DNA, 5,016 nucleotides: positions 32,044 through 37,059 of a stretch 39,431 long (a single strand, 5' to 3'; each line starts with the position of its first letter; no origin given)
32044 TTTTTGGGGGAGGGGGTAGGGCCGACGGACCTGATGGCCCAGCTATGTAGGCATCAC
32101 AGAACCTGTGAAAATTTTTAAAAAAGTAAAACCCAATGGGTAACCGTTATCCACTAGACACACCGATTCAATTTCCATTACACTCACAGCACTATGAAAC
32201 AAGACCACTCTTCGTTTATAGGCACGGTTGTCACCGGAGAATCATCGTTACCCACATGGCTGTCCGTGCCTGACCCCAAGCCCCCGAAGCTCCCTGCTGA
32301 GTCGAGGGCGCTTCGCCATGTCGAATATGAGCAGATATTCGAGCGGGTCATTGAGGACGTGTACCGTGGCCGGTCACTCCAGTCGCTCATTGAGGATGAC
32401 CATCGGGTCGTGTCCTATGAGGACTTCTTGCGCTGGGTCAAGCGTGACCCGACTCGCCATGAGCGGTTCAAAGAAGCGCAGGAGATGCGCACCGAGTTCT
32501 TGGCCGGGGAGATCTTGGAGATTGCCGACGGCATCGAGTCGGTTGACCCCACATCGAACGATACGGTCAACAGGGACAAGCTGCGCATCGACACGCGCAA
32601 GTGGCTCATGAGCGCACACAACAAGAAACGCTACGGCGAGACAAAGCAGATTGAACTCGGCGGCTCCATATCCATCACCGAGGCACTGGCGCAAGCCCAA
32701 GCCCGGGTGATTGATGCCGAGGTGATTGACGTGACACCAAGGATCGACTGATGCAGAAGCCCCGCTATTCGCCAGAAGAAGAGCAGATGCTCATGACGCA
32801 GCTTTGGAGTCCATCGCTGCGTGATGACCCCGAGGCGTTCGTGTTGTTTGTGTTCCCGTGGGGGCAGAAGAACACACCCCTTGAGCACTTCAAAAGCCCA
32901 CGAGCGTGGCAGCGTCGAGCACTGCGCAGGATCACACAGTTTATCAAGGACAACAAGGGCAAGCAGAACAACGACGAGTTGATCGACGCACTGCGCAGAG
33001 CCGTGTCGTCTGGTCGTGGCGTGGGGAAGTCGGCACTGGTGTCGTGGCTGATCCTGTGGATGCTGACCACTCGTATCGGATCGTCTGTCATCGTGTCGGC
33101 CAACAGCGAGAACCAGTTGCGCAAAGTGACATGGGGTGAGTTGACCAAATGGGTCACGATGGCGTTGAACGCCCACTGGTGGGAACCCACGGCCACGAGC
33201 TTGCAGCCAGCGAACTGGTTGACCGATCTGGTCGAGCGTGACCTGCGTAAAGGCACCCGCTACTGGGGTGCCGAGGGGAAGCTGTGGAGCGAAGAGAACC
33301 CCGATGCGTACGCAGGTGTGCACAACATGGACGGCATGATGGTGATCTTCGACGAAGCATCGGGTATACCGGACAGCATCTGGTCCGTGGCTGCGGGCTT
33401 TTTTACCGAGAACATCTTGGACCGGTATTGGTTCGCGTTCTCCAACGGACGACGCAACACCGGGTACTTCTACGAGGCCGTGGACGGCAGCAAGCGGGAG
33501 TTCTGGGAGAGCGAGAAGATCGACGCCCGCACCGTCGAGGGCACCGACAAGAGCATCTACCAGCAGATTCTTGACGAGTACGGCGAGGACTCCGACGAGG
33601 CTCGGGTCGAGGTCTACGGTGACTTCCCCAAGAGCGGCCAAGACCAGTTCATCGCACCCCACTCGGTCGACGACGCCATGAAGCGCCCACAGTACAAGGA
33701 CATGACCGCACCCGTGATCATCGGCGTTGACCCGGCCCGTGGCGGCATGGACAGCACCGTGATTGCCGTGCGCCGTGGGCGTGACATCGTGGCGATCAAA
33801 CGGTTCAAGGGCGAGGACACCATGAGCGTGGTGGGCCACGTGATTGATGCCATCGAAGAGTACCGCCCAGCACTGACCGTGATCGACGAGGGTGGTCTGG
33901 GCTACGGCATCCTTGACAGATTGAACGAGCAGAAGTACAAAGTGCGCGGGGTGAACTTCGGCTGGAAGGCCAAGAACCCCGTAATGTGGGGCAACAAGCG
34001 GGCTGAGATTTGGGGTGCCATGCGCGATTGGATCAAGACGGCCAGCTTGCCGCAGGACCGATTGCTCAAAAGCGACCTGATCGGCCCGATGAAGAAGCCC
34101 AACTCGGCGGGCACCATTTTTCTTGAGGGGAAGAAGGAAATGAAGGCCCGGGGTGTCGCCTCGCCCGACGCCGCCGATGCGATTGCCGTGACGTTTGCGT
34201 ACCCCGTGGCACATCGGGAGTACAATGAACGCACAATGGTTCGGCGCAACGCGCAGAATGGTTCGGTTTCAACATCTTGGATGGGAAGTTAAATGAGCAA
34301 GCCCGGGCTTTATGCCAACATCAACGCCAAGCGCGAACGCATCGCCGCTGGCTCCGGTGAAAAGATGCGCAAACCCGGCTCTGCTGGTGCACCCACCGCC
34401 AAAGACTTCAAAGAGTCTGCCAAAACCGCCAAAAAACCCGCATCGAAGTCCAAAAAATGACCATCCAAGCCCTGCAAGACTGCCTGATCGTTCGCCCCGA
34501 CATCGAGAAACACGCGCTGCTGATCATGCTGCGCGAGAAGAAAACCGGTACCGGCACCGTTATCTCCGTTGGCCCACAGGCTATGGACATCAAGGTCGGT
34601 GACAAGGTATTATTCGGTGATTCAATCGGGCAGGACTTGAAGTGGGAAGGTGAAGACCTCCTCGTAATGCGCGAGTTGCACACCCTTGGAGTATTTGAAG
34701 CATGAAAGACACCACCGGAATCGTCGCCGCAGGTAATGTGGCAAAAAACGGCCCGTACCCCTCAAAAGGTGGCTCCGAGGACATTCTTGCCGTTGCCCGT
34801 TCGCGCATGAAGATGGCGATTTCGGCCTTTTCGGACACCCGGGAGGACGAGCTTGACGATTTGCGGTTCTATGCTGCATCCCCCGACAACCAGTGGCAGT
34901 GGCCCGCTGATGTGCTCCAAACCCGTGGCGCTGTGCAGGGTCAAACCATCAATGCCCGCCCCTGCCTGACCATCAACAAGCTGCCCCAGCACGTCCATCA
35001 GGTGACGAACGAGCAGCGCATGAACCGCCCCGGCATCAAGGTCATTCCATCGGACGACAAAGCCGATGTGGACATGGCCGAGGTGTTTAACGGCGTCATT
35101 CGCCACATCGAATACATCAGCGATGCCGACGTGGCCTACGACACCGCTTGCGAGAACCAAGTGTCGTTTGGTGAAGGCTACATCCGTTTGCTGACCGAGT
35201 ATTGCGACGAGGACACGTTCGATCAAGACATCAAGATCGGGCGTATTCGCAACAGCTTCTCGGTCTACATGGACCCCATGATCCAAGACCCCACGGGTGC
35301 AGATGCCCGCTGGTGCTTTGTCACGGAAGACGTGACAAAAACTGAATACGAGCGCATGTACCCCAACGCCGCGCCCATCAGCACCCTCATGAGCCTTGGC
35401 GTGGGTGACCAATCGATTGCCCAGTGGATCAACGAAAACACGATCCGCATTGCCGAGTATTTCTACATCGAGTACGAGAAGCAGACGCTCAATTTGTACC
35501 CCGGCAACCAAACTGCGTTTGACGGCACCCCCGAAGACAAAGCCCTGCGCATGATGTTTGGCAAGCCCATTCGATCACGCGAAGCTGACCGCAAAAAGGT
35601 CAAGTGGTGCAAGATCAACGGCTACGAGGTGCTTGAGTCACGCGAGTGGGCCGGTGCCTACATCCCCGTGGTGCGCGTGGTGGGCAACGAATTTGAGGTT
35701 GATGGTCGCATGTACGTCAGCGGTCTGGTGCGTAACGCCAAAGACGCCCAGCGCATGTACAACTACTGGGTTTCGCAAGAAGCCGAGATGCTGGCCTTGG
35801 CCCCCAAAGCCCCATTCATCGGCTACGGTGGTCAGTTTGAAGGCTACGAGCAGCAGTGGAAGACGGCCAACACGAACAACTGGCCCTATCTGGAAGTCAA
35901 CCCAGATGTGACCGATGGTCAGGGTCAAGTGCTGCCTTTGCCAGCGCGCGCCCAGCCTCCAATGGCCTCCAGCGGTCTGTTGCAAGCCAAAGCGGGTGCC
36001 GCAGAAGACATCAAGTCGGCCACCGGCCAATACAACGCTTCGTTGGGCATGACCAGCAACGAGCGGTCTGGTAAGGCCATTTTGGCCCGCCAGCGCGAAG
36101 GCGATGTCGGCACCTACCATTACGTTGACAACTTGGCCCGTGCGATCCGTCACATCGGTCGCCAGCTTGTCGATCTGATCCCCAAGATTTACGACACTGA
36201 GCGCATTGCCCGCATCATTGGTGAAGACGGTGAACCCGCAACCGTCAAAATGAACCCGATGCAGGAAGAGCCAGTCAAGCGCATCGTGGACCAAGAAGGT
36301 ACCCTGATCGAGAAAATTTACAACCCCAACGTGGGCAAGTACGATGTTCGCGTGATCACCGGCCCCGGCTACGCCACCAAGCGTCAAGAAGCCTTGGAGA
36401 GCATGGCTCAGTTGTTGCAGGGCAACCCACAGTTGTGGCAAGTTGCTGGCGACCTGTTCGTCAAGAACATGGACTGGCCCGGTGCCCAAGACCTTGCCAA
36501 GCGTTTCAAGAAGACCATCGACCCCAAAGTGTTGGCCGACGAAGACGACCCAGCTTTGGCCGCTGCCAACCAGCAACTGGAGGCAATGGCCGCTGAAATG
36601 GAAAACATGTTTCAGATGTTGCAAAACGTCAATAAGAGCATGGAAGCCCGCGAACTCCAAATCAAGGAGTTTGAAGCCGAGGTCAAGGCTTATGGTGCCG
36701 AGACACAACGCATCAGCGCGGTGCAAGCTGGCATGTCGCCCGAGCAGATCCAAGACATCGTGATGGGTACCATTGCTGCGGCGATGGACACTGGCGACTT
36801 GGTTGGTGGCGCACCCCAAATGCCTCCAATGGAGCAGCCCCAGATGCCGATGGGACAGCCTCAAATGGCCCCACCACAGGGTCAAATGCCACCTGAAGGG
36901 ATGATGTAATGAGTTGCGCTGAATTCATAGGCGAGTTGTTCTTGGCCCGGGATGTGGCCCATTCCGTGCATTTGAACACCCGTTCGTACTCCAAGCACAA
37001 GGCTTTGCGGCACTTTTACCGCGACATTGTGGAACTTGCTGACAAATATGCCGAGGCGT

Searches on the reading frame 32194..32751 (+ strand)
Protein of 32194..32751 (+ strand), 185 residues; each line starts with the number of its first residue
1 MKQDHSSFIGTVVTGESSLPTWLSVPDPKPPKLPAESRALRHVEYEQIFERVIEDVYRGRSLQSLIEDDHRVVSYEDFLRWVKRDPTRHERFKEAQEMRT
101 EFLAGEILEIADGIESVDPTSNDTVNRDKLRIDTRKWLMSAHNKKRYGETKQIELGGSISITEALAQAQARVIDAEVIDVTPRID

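Call 13: search_protein_families(library=pfam, proteins=[window:32194-32751:+], max_evalue=0.01)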
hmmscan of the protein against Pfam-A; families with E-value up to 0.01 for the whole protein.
window:32194-32751:+ (185 aa): 1 family
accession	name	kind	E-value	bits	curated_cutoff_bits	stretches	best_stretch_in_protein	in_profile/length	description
PF20901.3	Sf6_terminase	-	4.5e-20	72.1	27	1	46-154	3-106/106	Bacteriophage Sf6, terminase small subunit-like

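Call 14: search_protein_families(library=phrogs, proteins=[window:32194-32751:+], max_evalue=0.001)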
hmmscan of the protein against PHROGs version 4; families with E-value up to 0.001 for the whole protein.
window:32194-32751:+ (185 aa): 1 family
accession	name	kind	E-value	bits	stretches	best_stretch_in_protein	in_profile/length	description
phrog_1482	-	head and packaging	2.4e-23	83.4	1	42-170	13-136/147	terminase small subunit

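Call 15: find_related_loci(query=window:32194-32751:+, collection=viral_contigs, flank=6000)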
Query window:32194-32751:+ (185 aa) in viral_contigs; peptide patterns used: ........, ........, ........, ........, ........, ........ (x = any residue, [..] = any of these).
225 stretches matched a pattern; 194 encode a relative of the query (tblastn E <= 1e-3); the best 80 are kept; 80 distinct loci.
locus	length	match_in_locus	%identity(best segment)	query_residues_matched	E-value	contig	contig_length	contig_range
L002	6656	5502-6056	99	1-185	3e-122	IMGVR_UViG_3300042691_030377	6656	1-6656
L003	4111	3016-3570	99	1-185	4e-123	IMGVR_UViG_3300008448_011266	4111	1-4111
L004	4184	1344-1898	98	1-185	2e-122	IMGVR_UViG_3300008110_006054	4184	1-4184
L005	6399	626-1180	97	1-185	5e-120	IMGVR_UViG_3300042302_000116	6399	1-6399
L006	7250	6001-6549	97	1-183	8e-120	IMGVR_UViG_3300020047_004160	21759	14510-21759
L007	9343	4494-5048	86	1-185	2e-109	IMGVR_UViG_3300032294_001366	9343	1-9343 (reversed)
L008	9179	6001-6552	85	1-184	9e-108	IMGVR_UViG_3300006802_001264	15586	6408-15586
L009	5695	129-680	84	1-184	8e-108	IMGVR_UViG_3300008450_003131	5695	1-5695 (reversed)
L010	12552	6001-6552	85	1-184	9e-108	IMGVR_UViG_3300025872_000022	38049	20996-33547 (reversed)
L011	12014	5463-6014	85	1-184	9e-108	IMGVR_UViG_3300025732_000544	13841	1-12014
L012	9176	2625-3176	85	1-184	7e-108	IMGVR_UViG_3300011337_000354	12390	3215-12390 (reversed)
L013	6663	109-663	83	1-185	1e-107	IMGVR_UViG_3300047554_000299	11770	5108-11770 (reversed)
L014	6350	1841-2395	83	1-185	1e-107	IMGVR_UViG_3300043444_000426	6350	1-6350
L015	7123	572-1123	84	1-184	1e-107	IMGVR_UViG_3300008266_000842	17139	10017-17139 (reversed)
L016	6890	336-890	83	1-185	2e-106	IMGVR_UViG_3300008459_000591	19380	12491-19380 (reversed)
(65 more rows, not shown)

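Call 25: search_dna_similar(query=window:32194-32751:+, collection=phages, mode=protein, max_rows=40)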
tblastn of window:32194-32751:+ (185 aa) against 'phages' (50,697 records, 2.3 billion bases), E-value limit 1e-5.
Records with a match: 78; places in all: 78; records where one place covers at least 80% of the query: 3.
Best place of each record, by identity: 80-90% 1; <60% 77.
By first word of the organism name: Flavobacterium 46; Ralstonia 14; Escherichia 6; Pseudomonas 3; Phage 2; Caudoviricetes 2; Leeuwenhoekiella 1; Rhodobacteraceae 1; Salmonella 1; Rhizobium 1; and 1 more.
By host as written in the record: Flavobacterium sp. LMO9 27; Flavobacterium sp. LMO6 19; Ralstonia pseudosolanacearum I-31 (MT043) 5; Escherichia coli K-12 5; - 4; Ralstonia solanacearum 3; Pseudomonas aeruginosa PA14 3; Ralstonia pseudosolanacearum I-33 (MT061) 2; and 9 more.
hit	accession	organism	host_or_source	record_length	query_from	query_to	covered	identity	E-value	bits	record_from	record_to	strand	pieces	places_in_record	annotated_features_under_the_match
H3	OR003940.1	Phage DSL-LC05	Gammaproteobacteria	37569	1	185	100%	83.5%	1e-102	328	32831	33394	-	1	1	terminase small subunit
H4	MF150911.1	Ralstonia phage DU_RP_II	Ralstonia solanacearum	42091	30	182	83%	34.4%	4e-10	63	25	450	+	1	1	hypothetical protein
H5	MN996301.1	Ralstonia phage RpY1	Ralstonia solanacearum SL341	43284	31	180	81%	30.6%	3e-8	58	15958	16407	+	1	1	clamp-loader subunit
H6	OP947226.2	Ralstonia phage p2110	Ralstonia solanacearum strain Tb1546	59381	14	157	78%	31.0%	2e-11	67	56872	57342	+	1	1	terminase small subunit | hypothetical protein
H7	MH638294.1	Ralstonia phage GP4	Ralstonia solanacearum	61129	11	157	79%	29.8%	2e-11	67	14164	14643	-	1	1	terminase small subunit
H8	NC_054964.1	Ralstonia phage GP4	Ralstonia solanacearum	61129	11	157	79%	29.8%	2e-11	67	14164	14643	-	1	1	terminase small subunit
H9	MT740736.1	Ralstonia phage Eline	Ralstonia pseudosolanacearum I-33 ...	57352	26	157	71%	31.2%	3e-11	67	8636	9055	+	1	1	terminase small subunit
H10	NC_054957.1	Ralstonia phage Eline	Ralstonia pseudosolanacearum I-33 ...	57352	26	157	71%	31.2%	3e-11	67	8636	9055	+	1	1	terminase small subunit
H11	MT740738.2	Ralstonia phage Gamede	Ralstonia pseudosolanacearum I-31 ...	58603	26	157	71%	31.2%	4e-11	66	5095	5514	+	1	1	terminase small subunit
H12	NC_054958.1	Ralstonia phage Gamede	Ralstonia pseudosolanacearum I-31 ...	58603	26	157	71%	31.2%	4e-11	66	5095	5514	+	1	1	terminase small subunit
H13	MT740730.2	Ralstonia phage Cimandef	Ralstonia pseudosolanacearum I-31 ...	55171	26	157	71%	31.2%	4e-11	66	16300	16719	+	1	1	terminase small subunit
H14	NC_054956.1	Ralstonia phage Cimandef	Ralstonia pseudosolanacearum I-31 ...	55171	26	157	71%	31.2%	4e-11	66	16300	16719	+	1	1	terminase small subunit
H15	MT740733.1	Ralstonia phage Dimitile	Ralstonia pseudosolanacearum I-31 ...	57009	26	157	71%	31.2%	4e-11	66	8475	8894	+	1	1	hypothetical protein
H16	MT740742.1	Ralstonia phage Heva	Ralstonia pseudosolanacearum I-31 ...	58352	26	157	71%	31.2%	4e-11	66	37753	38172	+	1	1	terminase small subunit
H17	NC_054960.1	Ralstonia phage Heva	Ralstonia pseudosolanacearum I-31 ...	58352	26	157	71%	31.2%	4e-11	66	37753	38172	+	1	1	terminase small subunit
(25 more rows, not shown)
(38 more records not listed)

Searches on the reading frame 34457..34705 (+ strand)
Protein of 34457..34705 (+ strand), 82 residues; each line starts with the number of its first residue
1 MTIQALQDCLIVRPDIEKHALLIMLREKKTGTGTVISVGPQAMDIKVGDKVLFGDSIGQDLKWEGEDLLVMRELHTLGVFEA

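Call 57: search_protein_families(library=ncbifam, proteins=[window:34457-34705:+], max_evalue=1)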
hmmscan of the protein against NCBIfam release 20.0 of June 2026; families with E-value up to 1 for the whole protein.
window:34457-34705:+ (82 aa): 13 families
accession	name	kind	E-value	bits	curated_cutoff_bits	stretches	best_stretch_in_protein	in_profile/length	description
NF001527.0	PRK00364.1-2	subfamily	8e-12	45.2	120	1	3-81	3-95/96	co-chaperone GroES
NF001531.0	PRK00364.2-2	subfamily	1.2e-09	38.1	96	1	2-80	2-93/94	co-chaperone GroES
NF001529.0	PRK00364.1-5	subfamily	3.8e-09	36.6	133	1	41-80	55-94/95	co-chaperone GroES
NF001533.0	PRK00364.2-4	subfamily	3.6e-07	30.1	99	1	1-77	4-94/98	co-chaperone GroES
NF001537.0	PRK00364.3-3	equivalog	7.9e-07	29.2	109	1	28-80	33-85/86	co-chaperone GroES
NF001534.0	PRK00364.2-5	equivalog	4.9e-06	26.5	120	1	31-79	43-92/94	co-chaperone GroES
NF001530.0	PRK00364.1-6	equivalog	5.6e-06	26.2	136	1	29-79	42-101/104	co-chaperone GroES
NF001526.0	PRK00364.1-1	subfamily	7.4e-06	26.1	130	1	31-80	44-95/96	co-chaperone GroES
NF011106.0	PRK14533.1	equivalog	7.2e-05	22.6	128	1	29-71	34-80/91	co-chaperonin GroES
NF001538.0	PRK00364.3-4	equivalog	0.00015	21.8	142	1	28-75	36-85/92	co-chaperone GroES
NF001532.0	PRK00364.2-3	equivalog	0.003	17.6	130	1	31-80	43-93/94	co-chaperone GroES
NF001528.0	PRK00364.1-4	equivalog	0.022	15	119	1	42-80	55-93/95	co-chaperone GroES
NF005492.0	PRK07106.1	equivalog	0.045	12.6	415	1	10-60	138-187/390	phosphoribosylaminoimidazolecarboxamide formyltransferase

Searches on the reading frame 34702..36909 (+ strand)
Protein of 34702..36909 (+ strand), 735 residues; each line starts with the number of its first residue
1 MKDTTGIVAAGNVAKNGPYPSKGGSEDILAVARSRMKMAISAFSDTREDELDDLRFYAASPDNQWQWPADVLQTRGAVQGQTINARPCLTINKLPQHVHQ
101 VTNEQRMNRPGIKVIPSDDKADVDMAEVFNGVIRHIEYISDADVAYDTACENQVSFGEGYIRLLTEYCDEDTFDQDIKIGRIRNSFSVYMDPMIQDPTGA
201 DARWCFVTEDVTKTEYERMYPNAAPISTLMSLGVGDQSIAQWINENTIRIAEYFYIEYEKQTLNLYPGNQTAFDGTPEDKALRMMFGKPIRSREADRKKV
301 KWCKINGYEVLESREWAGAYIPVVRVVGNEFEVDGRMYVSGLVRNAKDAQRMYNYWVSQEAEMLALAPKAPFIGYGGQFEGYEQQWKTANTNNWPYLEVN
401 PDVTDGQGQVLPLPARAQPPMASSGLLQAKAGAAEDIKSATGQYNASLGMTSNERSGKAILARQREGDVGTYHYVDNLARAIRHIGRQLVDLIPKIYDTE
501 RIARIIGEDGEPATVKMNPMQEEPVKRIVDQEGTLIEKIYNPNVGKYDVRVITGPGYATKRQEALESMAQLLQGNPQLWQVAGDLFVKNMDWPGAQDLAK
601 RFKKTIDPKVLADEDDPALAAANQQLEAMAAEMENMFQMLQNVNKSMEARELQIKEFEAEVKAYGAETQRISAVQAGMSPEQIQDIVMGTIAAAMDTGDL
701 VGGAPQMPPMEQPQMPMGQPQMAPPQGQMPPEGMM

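Call 21: search_protein_families(library=pfam, proteins=[window:34702-36909:+], max_evalue=0.001)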
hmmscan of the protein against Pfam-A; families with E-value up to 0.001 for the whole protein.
window:34702-36909:+ (735 aa): 1 family
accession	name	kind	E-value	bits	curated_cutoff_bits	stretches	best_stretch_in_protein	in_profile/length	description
PF16510.12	P22_portal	-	8.5e-180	599.6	26.1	1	34-648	2-588/594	Phage P22-like portal protein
